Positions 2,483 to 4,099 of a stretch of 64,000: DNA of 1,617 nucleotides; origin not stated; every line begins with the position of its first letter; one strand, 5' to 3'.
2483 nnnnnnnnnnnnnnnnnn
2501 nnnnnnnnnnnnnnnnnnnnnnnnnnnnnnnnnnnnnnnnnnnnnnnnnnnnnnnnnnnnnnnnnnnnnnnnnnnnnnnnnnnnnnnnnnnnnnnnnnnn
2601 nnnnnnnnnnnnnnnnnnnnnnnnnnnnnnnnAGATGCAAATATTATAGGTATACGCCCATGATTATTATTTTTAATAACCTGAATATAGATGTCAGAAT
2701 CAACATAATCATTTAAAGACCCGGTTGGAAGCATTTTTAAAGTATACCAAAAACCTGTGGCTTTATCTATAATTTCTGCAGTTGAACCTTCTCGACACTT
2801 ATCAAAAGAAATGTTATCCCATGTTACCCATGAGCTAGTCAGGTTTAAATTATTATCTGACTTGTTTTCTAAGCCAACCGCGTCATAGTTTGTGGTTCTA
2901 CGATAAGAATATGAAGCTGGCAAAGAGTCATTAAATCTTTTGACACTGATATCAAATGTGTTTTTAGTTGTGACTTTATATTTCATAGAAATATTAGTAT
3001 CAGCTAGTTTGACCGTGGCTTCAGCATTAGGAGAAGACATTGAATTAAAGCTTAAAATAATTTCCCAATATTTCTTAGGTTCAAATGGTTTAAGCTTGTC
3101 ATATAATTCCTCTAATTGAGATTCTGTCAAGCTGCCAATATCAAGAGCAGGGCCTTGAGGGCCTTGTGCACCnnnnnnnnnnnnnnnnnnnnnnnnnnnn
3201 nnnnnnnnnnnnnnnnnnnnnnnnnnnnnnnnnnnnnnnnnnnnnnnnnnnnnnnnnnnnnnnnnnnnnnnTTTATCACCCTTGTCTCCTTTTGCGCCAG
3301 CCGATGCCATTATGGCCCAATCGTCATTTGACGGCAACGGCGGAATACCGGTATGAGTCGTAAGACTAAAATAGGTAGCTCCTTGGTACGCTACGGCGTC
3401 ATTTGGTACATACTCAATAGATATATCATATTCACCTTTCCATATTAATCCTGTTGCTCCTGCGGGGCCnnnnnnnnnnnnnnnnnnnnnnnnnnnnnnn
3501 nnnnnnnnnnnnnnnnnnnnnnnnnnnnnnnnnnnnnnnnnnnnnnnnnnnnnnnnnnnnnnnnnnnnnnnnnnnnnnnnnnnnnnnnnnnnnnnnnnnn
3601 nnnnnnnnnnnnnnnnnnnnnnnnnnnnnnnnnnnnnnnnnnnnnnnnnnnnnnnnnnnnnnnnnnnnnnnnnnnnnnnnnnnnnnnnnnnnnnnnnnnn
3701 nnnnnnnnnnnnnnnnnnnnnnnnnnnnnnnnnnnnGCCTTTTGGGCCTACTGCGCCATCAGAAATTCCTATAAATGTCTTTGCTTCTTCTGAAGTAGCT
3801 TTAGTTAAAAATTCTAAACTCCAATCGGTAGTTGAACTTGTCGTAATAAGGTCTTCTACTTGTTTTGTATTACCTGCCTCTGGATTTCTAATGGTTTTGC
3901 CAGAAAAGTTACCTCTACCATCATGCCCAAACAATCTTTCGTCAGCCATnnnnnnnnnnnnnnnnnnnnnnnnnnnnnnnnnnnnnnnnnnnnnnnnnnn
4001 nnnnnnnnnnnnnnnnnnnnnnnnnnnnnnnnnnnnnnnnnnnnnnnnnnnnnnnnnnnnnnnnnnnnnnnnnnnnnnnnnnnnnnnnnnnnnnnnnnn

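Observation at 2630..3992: Late-promoter-driven collagen-like protein gene inserted between hoc and rnlB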

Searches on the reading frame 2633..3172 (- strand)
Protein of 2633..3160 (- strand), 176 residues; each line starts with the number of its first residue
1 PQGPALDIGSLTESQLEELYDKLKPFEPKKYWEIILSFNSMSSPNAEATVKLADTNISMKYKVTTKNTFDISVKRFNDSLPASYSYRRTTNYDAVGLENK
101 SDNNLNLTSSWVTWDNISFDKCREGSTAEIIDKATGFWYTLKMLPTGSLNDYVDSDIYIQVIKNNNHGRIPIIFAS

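Call 10: search_protein_families(library=pfam, proteins=[window:2633-3160:-], max_evalue=10)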
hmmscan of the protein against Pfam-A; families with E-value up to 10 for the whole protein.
seq(176 aa): 0 families

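Call 25: find_homologous_proteins(query=window:2633-3160:-, max_evalue=0.001)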
Query seq(176 aa): 25 candidates shared short words with the query, none scored E <= 0.001.

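Call 41: predict_structure(alignment_id=A1)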
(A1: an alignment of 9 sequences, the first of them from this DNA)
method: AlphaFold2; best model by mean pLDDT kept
length: 180 residues; sequences in the alignment: 9
mean_pLDDT: 78.3   pTM: 0.69
mean pLDDT of the five models: 78.3, 77.5, 77.3, 77.1, 75.9
residues with pLDDT >= 90: 46; 70-90: 93; 50-70: 25; < 50: 16
segments of 3 or more residues with pLDDT < 50: 1-6, 171-180
pLDDT, mean of each block of 10 residues (from residue 1): 48 82 74 83 67 89 87 89 87 85 82 90 79 89 88 64 85 43
secondary structure, 60 per line:
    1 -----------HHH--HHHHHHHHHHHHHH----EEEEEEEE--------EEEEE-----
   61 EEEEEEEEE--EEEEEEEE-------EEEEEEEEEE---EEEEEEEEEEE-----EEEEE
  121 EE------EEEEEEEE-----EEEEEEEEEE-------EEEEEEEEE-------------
elements in order: H17-30 E35-42 E51-55 E61-69 E72-79 E87-96 E100-110 E116-122 E129-136 E142-151 E159-167

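Call 45: fold_search(model_id=the predicted structure, library=viral)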
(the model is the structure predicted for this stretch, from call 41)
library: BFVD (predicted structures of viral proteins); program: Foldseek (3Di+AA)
matches with E <= 10: 1146; with E <= 0.001: 24
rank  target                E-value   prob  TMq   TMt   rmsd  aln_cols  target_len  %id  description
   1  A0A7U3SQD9            4.6e-19  1.00  0.74  0.24   7.4       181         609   44  (no name in the UniProt tables at hand)
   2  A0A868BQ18            4.7e-15  1.00  0.71  0.41  11.0       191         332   27  (no name in the UniProt tables at hand)
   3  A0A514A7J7            1.8e-13  1.00  0.73  0.56   3.9       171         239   25  (no name in the UniProt tables at hand)
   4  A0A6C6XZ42            2.0e-13  1.00  0.67  0.26   7.4       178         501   29  (no name in the UniProt tables at hand)
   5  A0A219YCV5            1.8e-12  1.00  0.59  0.32   9.9       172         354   22  Tail fiber protein [Aeromonas phage 65.2]
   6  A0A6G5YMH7            2.3e-09  1.00  0.59  0.32   4.5       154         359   18  (no name in the UniProt tables at hand)
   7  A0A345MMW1            8.9e-09  1.00  0.57  0.70   5.6       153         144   14  (no name in the UniProt tables at hand)
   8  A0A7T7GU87            6.2e-07  1.00  0.53  0.37  12.4       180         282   12  Collagen-like protein [Escherichia phage vB_EcoS-BECP10]
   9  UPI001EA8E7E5         1.1e-06  1.00  0.54  0.24   9.9       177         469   12  (no name look-up for this kind of identifier)
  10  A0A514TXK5            4.8e-06  1.00  0.50  0.30  16.4       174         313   15  (no name in the UniProt tables at hand)
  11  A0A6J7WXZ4            5.3e-06  1.00  0.54  0.20   4.6       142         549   12  Uncharacterized protein [uncultured Caudovirales phage]
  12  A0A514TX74            1.0e-05  1.00  0.49  0.25  11.5       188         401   14  (no name in the UniProt tables at hand)
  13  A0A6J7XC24            5.1e-05  1.00  0.28  0.26  12.1       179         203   13  Uncharacterized protein [uncultured Caudovirales phage]
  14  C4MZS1                6.0e-05  1.00  0.51  0.29  13.4       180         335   10  Tail fiber-like protein [Escherichia phage JS10]
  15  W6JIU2                2.1e-04  1.00  0.36  0.26   5.5       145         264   10  BTB/POZ domain-containing protein [Alphaentomopoxvirus acuprea]
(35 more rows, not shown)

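Call 63: search_solved_structures(query=A1, max_evalue=10)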
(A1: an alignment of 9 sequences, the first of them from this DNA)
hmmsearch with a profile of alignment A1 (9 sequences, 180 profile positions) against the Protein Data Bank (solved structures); distinct sequences matched with E-value up to 10: 1.
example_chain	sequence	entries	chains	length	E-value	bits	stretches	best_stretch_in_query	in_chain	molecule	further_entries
8php_B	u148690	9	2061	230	0.12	15.3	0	19-80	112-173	Scaffold protein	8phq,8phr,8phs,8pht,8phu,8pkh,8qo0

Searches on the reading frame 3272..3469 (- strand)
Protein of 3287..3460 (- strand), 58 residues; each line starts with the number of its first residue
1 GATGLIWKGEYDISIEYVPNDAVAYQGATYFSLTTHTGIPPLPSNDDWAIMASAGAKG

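Call 10: search_protein_families(library=pfam, proteins=[window:3287-3460:-], max_evalue=10)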
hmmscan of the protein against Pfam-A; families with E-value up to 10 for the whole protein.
seq(58 aa): 2 families
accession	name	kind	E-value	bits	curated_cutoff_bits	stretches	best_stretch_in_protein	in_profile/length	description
PF02839.19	CBM_5_12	-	0.0017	18.8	26.2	1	11-37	2-28/44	Carbohydrate-binding module family 5/12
PF06016.17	Reovirus_L2_8th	-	0.078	13.6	27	1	13-54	7-45/66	Reovirus core-spike protein lambda-2 (L2), C-terminal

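Call 84: predict_structure(alignment_id=A3)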
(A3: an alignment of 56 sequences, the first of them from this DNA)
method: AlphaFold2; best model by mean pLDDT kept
length: 66 residues; sequences in the alignment: 56
mean_pLDDT: 79.2   pTM: 0.65
mean pLDDT of the five models: 79.2, 79.0, 78.8, 76.9, 76.5
residues with pLDDT >= 90: 36; 70-90: 13; 50-70: 5; < 50: 12
segments of 3 or more residues with pLDDT < 50: 1-4, 59-66
pLDDT, mean of each block of 10 residues (from residue 1): 60 96 93 93 88 70 38
secondary structure, 60 per line:
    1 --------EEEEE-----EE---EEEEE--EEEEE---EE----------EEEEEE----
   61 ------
elements in order: E9-13 E24-28 E31-35 E51-56

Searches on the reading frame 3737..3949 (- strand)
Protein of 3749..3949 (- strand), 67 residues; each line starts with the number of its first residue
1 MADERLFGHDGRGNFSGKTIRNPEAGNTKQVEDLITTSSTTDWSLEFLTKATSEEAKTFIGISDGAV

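Call 10: search_protein_families(library=pfam, proteins=[window:3749-3949:-], max_evalue=10)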
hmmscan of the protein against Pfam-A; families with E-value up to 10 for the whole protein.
seq(67 aa): 0 families

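Call 62: search_solved_structures(query=A2, max_evalue=10)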
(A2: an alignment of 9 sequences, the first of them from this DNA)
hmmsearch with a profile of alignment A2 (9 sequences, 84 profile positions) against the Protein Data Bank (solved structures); distinct sequences matched with E-value up to 10: 1.
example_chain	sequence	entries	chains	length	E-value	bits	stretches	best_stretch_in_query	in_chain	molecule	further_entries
6qpw_B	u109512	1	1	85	1.6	12.4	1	22-57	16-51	Sister chromatid cohesion protein 1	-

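Call 64: search_protein_representatives(alignment_id=A2)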
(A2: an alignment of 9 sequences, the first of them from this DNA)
Query: 9 sequences, 84 profile positions. Proteins with E-value up to 0.001 (for the whole library): 31; up to 1e-10: 17; up to 1e-30: 3. The best 31 are listed.
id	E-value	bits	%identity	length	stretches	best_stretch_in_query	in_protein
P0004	1.7e-33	130.9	-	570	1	1-84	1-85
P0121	9.6e-32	125.3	-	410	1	1-84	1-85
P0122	1.9e-31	124.4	-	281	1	1-84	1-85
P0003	3.6e-30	120.3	-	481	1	1-84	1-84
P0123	9.9e-28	112.4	-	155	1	1-84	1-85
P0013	2.2e-27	111.3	-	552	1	1-84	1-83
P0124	3.3e-27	110.7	-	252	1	1-84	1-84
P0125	2.6e-23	98.3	-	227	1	4-84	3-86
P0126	3.4e-21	91.5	-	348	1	1-84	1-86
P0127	5.2e-20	87.7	-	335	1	1-84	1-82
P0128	7.9e-20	87.1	-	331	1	1-84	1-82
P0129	1.7e-19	86.0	-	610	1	1-84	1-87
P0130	2.1e-19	85.8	-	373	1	5-84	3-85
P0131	6.1e-18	81.1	-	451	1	1-84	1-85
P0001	3.4e-17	78.7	-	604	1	1-84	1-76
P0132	9.9e-17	77.2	-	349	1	1-84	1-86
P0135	2.6e-09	53.4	-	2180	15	32-70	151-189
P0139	1.1e-06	44.9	-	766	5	41-77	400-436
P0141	1.3e-05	41.6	-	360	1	7-83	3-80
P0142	2.5e-05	40.6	-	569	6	39-72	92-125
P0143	9.1e-05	38.8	-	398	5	45-71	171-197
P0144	2.0e-04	37.7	-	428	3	31-72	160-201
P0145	3.2e-04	37.1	-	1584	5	34-71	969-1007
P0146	4.1e-04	36.7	-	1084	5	41-71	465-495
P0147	5.8e-04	36.3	-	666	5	44-72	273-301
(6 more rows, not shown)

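Call 65: search_protein_families(library=pfam, proteins=[P0135, P0139, P0142, P0143, P0144, P0145, P0146, P0147], max_evalue=0.01)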
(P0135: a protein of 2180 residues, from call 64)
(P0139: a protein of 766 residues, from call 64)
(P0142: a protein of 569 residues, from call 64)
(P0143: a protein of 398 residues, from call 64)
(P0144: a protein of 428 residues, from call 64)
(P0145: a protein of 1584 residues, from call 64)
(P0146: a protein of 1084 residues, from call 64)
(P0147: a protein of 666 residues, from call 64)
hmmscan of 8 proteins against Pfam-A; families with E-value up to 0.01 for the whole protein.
P0135 (2180 aa): 1 family
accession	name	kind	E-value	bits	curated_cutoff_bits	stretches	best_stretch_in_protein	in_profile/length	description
PF09458.16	H_lectin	-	0.0018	18.8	24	0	2110-2153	2-50/67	H-type lectin domain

P0139 (766 aa): 0 families

P0142 (569 aa): 1 family
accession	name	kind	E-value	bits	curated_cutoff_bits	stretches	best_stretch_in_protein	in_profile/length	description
PF13884.11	Peptidase_S74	-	9.3e-10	39.1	22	1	460-516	1-57/58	Chaperone of endosialidase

P0143 (398 aa): 0 families

P0144 (428 aa): 0 families

P0145 (1584 aa): 0 families

P0146 (1084 aa): 0 families

P0147 (666 aa): 0 families

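Call 67: find_related_loci(query=A2, collection=viral_contigs, flank=5000)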
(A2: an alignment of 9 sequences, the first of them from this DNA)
Query A2 (71 aa) in viral_contigs; peptide patterns used: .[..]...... (x = any residue, [..] = any of these).
10 stretches matched a pattern; 2 encode a relative of the query (tblastn E <= 1e-3); 2 distinct loci.
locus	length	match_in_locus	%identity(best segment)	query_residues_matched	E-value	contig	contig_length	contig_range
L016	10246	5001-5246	35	1-71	2e-11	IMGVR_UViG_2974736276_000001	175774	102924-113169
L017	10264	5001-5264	32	1-71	1e-8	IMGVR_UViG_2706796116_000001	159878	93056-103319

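Call 71: search_protein_families(library=pfam, proteins=[P0121, P0129, P0132, P0141], max_evalue=0.01)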
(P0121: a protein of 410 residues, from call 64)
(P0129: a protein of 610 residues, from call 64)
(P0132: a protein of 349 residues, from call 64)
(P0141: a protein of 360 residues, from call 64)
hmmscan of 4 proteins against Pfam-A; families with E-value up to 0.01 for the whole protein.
P0121 (410 aa): 2 families
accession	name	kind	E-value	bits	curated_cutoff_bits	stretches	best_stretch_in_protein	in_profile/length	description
PF01391.23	Collagen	-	4.4e-18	65.2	27.2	2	78-127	3-52/60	Collagen triple helix repeat (20 copies)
PF02839.19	CBM_5_12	-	0.00016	22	26.2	1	133-157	1-25/44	Carbohydrate-binding module family 5/12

P0129 (610 aa): 2 families
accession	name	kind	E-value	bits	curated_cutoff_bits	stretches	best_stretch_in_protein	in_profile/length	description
PF01391.23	Collagen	-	6.7e-48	160.7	27.2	6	377-434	1-58/60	Collagen triple helix repeat (20 copies)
PF02839.19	CBM_5_12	-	1.6e-06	28.5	26.2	0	332-359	1-28/44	Carbohydrate-binding module family 5/12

P0132 (349 aa): 2 families
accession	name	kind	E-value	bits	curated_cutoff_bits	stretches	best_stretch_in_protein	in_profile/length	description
PF01391.23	Collagen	-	1.3e-06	28.5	27.2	1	147-181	10-44/60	Collagen triple helix repeat (20 copies)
PF11133.13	Phage_head_fibr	-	0.0099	15.8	24.6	0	182-202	225-245/277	Head fiber protein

P0141 (360 aa): 1 family
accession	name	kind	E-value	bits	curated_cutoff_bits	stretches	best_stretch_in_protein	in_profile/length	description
PF01391.23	Collagen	-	1.4e-12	47.6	27.2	2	150-193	4-47/60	Collagen triple helix repeat (20 copies)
